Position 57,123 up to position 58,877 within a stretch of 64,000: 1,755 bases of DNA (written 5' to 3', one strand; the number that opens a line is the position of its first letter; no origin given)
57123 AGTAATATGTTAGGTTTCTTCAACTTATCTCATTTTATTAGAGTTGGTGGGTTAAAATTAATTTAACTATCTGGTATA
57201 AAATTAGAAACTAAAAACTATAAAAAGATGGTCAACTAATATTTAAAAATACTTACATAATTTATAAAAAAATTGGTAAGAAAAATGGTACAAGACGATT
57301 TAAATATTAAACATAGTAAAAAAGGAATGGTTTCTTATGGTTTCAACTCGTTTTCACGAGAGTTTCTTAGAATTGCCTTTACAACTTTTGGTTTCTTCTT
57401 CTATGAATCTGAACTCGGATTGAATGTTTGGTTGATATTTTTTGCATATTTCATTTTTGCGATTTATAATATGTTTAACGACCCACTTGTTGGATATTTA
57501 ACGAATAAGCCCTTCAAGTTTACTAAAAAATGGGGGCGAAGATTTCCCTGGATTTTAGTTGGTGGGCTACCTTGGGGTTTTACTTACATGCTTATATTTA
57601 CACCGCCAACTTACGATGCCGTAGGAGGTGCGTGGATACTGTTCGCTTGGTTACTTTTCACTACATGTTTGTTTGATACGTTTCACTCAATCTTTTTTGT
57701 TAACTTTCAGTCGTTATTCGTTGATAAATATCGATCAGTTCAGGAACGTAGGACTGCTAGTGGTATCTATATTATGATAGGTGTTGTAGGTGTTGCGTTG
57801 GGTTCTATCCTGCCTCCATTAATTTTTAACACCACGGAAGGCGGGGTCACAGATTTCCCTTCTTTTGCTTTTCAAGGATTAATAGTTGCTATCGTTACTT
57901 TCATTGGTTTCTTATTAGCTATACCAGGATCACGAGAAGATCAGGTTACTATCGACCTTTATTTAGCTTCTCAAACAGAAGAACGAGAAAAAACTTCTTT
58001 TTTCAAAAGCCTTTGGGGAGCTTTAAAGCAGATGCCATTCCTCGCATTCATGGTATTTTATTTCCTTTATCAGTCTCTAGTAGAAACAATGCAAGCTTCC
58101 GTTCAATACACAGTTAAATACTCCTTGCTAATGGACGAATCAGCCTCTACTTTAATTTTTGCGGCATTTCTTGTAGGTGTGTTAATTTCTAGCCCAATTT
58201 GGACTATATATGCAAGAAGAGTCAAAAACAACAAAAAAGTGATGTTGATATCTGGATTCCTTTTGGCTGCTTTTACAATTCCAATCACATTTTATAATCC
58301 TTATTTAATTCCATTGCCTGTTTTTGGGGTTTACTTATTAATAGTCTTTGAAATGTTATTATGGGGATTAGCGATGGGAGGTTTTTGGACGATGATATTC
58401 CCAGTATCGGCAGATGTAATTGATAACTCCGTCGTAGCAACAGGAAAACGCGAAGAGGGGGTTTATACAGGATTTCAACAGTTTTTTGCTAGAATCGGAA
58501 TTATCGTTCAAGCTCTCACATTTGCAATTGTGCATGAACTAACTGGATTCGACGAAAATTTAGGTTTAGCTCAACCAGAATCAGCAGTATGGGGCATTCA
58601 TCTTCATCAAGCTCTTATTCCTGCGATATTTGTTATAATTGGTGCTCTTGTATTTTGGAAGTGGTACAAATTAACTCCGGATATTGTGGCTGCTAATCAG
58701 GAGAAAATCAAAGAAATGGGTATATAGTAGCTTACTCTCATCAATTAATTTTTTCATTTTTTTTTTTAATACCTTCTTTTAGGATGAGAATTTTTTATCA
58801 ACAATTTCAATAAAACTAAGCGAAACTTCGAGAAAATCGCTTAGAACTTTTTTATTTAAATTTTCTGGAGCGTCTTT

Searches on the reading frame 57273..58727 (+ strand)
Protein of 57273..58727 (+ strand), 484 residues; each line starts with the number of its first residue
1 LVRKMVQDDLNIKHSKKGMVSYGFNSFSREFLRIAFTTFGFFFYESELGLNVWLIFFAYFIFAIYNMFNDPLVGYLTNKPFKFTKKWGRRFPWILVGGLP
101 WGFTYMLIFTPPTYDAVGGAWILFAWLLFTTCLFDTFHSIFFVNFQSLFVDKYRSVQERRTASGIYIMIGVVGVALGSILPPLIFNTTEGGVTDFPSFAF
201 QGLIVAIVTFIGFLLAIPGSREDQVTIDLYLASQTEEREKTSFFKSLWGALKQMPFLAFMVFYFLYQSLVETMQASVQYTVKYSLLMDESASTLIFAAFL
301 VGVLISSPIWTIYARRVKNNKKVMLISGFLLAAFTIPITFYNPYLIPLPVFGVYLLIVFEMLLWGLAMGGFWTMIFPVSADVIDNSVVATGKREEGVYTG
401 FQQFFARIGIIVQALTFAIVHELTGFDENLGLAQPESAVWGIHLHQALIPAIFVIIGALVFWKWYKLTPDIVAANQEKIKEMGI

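Call 4: search_protein_families(library=pfam, proteins=[window:57273-58727:+], max_evalue=0.001)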
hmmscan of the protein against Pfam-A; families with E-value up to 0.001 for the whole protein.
window:57273-58727:+ (484 aa): 2 families
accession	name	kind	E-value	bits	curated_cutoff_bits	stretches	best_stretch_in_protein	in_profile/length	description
PF13347.12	MFS_2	-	6e-50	170.5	27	1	22-468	2-426/427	MFS/sugar transport protein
PF07690.21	MFS_1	-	1.1e-23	84.1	33.4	2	83-412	55-345/347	Major Facilitator Superfamily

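Call 6: search_protein_families(library=ncbifam, proteins=[window:57273-58727:+], max_evalue=0.001)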
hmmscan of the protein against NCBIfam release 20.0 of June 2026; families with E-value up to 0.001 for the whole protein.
window:57273-58727:+ (484 aa): 3 families
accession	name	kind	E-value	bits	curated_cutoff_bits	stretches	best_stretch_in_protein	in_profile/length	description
TIGR00792.1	gph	subfamily_domain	4.5e-32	111.3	231.35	1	19-479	1-434/437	glycoside-pentoside-hexuronide (GPH):cation symporter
NF007749.0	PRK10429.1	equivalog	2.7e-19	69.3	456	1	16-479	5-447/473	melibiose:sodium transporter MelB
NF007353.0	PRK09848.1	equivalog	6.9e-18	64.7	528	1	59-472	50-434/457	glucuronide transporter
